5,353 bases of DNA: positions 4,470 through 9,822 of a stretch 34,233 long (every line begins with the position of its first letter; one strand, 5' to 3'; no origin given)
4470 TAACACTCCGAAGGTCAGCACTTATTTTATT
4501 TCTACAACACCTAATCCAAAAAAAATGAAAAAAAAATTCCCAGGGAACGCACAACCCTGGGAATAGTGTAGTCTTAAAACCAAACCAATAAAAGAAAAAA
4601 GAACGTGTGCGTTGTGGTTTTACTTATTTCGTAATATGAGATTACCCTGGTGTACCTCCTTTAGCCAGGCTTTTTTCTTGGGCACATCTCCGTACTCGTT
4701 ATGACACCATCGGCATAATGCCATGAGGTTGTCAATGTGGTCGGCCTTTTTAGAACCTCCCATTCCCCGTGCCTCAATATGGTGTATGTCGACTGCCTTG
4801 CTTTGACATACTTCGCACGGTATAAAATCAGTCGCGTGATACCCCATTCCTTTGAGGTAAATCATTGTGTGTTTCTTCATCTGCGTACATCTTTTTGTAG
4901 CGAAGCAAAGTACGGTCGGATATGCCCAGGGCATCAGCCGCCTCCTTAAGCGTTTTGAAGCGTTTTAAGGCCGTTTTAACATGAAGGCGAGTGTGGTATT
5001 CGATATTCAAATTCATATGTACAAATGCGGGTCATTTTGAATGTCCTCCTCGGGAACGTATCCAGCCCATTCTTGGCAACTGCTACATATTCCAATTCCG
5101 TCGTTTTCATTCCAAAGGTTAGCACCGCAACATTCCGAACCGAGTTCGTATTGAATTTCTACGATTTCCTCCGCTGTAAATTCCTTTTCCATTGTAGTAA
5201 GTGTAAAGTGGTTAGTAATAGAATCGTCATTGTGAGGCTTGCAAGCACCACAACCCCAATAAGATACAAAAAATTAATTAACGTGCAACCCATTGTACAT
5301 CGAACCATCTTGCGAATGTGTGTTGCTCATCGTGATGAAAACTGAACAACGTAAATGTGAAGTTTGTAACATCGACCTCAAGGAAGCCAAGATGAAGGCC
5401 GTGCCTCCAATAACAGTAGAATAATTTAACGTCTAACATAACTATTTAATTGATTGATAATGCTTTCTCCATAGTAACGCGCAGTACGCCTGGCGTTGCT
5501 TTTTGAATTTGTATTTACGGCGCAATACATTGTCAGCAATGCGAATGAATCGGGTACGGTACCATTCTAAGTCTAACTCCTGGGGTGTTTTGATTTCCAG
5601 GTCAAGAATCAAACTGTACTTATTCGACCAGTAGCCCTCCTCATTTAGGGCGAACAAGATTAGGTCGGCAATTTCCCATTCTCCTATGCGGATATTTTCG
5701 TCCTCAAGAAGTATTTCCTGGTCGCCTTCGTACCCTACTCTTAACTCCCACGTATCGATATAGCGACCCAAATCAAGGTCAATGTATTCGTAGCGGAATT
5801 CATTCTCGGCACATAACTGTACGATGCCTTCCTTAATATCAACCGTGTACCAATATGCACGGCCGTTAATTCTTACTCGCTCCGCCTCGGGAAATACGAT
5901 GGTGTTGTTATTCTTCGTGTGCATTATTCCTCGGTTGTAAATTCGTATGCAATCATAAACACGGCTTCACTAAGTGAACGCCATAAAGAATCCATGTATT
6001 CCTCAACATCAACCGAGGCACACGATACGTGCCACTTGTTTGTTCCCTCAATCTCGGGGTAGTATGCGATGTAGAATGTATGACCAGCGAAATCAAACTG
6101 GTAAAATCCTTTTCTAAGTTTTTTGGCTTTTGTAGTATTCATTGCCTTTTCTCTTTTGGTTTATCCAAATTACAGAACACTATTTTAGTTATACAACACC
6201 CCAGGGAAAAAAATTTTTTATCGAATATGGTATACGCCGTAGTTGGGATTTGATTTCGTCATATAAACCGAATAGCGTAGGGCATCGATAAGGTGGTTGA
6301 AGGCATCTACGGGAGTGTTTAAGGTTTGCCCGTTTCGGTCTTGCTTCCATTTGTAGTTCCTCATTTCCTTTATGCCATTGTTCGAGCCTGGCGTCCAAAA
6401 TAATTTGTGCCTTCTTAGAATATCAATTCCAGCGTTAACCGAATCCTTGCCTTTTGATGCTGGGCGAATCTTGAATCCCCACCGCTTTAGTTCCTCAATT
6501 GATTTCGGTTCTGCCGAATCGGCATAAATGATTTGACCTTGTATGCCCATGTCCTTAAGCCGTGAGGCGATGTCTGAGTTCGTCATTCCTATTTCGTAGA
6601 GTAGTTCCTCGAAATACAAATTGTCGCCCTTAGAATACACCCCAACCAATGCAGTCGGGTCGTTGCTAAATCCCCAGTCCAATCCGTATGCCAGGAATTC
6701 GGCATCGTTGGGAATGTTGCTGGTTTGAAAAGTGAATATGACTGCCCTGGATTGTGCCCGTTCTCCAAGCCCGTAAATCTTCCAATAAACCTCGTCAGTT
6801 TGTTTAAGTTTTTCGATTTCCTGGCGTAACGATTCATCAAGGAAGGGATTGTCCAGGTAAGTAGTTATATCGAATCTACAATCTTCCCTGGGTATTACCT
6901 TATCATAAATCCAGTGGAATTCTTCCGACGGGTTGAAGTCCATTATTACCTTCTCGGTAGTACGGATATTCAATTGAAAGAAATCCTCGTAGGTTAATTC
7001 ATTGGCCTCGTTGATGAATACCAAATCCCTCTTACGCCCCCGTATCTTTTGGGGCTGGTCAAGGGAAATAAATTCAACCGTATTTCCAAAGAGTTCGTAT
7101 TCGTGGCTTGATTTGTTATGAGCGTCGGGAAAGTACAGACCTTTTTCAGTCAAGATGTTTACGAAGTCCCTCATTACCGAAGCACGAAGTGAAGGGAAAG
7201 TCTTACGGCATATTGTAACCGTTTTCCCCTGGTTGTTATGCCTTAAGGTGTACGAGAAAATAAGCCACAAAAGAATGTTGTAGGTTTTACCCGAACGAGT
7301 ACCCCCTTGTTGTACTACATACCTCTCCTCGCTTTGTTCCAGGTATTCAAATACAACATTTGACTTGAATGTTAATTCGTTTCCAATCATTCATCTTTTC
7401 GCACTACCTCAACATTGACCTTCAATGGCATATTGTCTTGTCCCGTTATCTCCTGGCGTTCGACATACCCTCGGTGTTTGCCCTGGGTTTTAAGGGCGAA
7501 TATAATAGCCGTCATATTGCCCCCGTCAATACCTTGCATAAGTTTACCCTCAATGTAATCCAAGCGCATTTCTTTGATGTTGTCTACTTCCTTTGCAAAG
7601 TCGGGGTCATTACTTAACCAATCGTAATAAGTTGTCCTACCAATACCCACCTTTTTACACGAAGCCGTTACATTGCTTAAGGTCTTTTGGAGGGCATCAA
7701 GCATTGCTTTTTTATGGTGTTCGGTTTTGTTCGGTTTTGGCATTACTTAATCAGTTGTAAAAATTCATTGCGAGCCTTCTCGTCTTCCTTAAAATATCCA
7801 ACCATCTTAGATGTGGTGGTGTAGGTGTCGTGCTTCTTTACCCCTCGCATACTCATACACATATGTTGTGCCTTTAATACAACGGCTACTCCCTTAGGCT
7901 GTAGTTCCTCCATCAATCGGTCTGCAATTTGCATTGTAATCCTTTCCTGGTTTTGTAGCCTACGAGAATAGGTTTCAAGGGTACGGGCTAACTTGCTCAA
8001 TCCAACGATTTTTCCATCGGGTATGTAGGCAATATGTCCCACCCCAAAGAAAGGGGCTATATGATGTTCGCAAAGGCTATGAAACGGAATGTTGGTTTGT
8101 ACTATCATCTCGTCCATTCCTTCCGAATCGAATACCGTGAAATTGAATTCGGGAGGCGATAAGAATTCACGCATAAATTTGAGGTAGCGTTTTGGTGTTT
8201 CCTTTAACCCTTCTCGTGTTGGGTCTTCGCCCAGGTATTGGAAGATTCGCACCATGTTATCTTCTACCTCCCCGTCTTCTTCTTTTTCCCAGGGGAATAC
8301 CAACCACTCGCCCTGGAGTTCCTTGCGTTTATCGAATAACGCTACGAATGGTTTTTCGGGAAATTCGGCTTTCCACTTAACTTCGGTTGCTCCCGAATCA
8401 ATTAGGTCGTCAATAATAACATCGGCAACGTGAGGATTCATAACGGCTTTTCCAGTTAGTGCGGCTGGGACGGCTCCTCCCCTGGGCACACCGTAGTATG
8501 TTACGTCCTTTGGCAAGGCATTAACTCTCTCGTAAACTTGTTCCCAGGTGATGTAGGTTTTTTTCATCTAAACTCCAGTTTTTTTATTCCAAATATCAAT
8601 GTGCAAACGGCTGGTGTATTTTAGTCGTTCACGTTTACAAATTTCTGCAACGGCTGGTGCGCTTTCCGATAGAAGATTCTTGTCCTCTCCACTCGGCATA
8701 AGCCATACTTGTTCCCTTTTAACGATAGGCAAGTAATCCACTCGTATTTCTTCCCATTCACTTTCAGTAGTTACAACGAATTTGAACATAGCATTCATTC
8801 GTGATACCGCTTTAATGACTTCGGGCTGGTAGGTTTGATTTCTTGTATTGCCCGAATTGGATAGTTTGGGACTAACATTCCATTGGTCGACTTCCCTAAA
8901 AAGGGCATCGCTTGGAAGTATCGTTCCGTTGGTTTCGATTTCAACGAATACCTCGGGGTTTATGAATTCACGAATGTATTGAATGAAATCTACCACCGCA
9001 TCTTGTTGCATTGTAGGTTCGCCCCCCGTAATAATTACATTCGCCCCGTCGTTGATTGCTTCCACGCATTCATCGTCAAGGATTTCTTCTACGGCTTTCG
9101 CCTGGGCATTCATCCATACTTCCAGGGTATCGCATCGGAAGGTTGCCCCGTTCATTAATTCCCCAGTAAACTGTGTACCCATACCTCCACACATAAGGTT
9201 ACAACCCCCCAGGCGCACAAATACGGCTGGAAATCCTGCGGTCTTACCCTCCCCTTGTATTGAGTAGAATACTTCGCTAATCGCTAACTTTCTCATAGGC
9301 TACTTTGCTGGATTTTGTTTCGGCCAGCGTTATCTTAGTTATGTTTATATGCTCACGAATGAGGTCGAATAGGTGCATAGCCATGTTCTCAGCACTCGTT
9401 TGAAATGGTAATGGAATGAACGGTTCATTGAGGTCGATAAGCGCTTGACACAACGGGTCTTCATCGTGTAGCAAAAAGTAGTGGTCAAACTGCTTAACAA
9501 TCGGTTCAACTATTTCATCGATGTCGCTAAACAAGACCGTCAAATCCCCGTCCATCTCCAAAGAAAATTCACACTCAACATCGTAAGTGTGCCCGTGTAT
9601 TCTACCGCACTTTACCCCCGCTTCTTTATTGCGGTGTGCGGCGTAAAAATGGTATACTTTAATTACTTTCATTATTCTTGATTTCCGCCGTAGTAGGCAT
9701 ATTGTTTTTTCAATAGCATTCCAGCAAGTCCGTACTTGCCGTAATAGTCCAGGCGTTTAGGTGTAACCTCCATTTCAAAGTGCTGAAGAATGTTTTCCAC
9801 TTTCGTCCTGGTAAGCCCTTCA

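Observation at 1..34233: About five-fold excess of the palindromic pentamer CCWGG across the genome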

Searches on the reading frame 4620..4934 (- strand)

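Call 9: search_protein_families(library=pfam, max_evalue=0.01, proteins=[window:4620-4934:-])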
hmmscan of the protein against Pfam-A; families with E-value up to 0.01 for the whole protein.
window:4620-4934:- (104 aa): 6 families
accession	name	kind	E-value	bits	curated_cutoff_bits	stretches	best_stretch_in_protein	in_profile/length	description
PF01844.29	HNH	-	2e-07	31.5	21.4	1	40-82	1-45/47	HNH endonuclease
PF16784.11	HNHc_6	-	2.4e-06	27.7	26.6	1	28-86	116-177/204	Putative HNHc nuclease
PF16786.11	RecA_dep_nuc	-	0.00084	19.9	26.9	1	42-96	19-74/103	Recombination enhancement, RecA-dependent nuclease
PF06147.18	DUF968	-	0.0015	19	27.8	1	39-83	100-144/171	Protein of unknown function (DUF968)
PF14279.12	HNH_5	-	0.004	17.5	27.5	1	40-83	1-45/56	HNH endonuclease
PF13391.12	HNH_2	-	0.0062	16.8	21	0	40-81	1-58/66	HNH endonuclease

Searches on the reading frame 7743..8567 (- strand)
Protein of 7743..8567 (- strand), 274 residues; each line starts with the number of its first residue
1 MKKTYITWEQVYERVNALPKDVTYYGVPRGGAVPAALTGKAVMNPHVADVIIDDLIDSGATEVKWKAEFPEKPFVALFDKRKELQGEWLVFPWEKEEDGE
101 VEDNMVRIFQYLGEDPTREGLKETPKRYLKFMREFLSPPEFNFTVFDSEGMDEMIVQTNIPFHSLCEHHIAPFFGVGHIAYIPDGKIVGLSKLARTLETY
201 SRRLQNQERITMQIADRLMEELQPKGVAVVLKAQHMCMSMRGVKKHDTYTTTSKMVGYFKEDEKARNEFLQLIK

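Call 8: search_protein_families(library=pfam, max_evalue=0.01, proteins=[window:7743-8567:-])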
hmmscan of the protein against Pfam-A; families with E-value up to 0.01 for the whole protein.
window:7743-8567:- (274 aa): 2 families
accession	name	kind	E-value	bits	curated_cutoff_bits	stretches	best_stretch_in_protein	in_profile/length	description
PF01227.27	GTP_cyclohydroI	-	6.2e-66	221.7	27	1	102-273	2-178/179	GTP cyclohydrolase I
PF14489.11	QueF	-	1.2e-06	29.1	27.3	1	173-230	2-59/81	QueF-like protein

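Call 21: search_protein_families(library=ncbifam, max_evalue=0.01, proteins=[window:7743-8567:-])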
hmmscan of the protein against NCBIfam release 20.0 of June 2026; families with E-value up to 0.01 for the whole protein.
window:7743-8567:- (274 aa): 6 families
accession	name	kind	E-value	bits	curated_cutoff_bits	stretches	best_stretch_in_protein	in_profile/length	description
NF006826.0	PRK09347.1-3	subfamily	1.2e-64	217.3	162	1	99-274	7-187/189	GTP cyclohydrolase I FolE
NF006825.1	PRK09347.1-2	subfamily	9.2e-64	214.2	174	1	102-274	2-179/179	GTP cyclohydrolase I FolE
TIGR00063.1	folE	equivalog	4.3e-62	208.8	181.6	1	102-274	2-179/180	GTP cyclohydrolase I FolE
NF006824.0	PRK09347.1-1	equivalog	1e-40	139.5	202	1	97-273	34-216/219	GTP cyclohydrolase I FolE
TIGR03139.1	QueF-II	equivalog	1.6e-09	37.6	86.9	1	152-231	17-96/115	preQ(1) synthase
NF006613.0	PRK09177.1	equivalog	7.8e-06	25.5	138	1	50-82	90-122/159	xanthine phosphoribosyltransferase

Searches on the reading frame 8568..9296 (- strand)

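Call 8: search_protein_families(library=pfam, max_evalue=0.01, proteins=[window:8568-9296:-])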
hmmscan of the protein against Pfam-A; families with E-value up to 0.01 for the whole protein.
window:8568-9296:- (242 aa): 2 families
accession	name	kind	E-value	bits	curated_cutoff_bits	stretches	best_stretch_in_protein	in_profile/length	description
PF04055.27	Radical_SAM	-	7.6e-05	23.4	29.5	1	77-128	37-90/166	Radical SAM superfamily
PF13353.11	Fer4_12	-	0.00012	22.8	22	1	14-112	2-81/137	4Fe-4S single cluster domain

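Call 21: search_protein_families(library=ncbifam, max_evalue=0.01, proteins=[window:8568-9296:-])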
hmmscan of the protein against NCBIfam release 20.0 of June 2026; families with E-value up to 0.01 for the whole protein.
window:8568-9296:- (242 aa): 17 families
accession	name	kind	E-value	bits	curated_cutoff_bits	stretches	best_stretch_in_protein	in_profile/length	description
TIGR03963.1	rSAM_QueE_Clost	equivalog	2.1e-19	70.1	260.1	1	6-201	3-179/219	putative 7-carboxy-7-deazaguanine synthase QueE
TIGR04349.1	rSAM_QueE_gams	hypoth_equivalog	3.7e-18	66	300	1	4-241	1-209/210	7-carboxy-7-deazaguanine synthase QueE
TIGR04508.1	queE_Cx14CxxC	equivalog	1.7e-15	57.4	240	1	6-146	3-135/208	7-carboxy-7-deazaguanine synthase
TIGR03365.1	Bsubt_queE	equivalog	2.2e-15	56.8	206.1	1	3-182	2-166/238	7-carboxy-7-deazaguanine synthase QueE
TIGR04322.1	rSAM_QueE_Ecoli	equivalog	4.2e-15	55.8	200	1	10-185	1-164/215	7-carboxy-7-deazaguanine synthase QueE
TIGR03977.1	rSAM_pair_HxsC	equivalog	1.1e-06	27.8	267.9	1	76-138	60-122/292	His-Xaa-Ser system radical SAM maturase HxsC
TIGR02495.1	NrdG2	equivalog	2e-06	27.3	131.15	1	49-126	24-101/193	anaerobic ribonucleoside-triphosphate reductase activating protein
TIGR04100.1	rSAM_pair_X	hypoth_equivalog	1.2e-05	25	262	1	59-197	38-177/197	TIGR04100 family radical SAM protein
TIGR02493.1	PFLA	equivalog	7.7e-05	22.2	231.75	1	38-127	13-106/235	pyruvate formate-lyase-activating protein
NF033640.1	N_Twi_rSAM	subfamily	0.00017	20.8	170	1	76-131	165-220/398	twitch domain-containing radical SAM protein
TIGR02666.1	moaA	equivalog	0.00097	18.2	284.05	1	86-131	62-107/336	GTP 3',8-cyclase MoaA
TIGR02668.1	moaA_archaeal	equivalog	0.002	17.2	325.25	1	86-131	59-101/303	GTP 3',8-cyclase MoaA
NF045702.1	rSAM_GDGT_ether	equivalog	0.0034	16.1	450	1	69-134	121-184/486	tetraether lipid synthase Tes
NF001199.0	PRK00164.2-1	equivalog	0.0035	16.5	231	1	86-131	61-103/308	GTP 3',8-cyclase MoaA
NF050038.1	rSAM_RiPP_GggB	equivalog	0.0041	16.2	650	1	66-129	75-137/398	streptosactin maturase GggB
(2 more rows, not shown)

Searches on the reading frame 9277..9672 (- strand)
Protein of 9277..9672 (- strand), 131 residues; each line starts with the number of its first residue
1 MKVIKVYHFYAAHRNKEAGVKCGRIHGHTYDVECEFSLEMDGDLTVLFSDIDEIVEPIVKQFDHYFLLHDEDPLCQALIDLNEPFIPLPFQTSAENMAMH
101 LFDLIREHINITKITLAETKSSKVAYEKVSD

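Call 8: search_protein_families(library=pfam, max_evalue=0.01, proteins=[window:9277-9672:-])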
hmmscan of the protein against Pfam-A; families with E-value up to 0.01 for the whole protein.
window:9277-9672:- (131 aa): 1 family
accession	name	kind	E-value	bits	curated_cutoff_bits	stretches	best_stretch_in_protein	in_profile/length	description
PF01242.24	PTPS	-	6e-21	75.1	22.4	1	5-127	4-119/121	6-pyruvoyl tetrahydropterin synthase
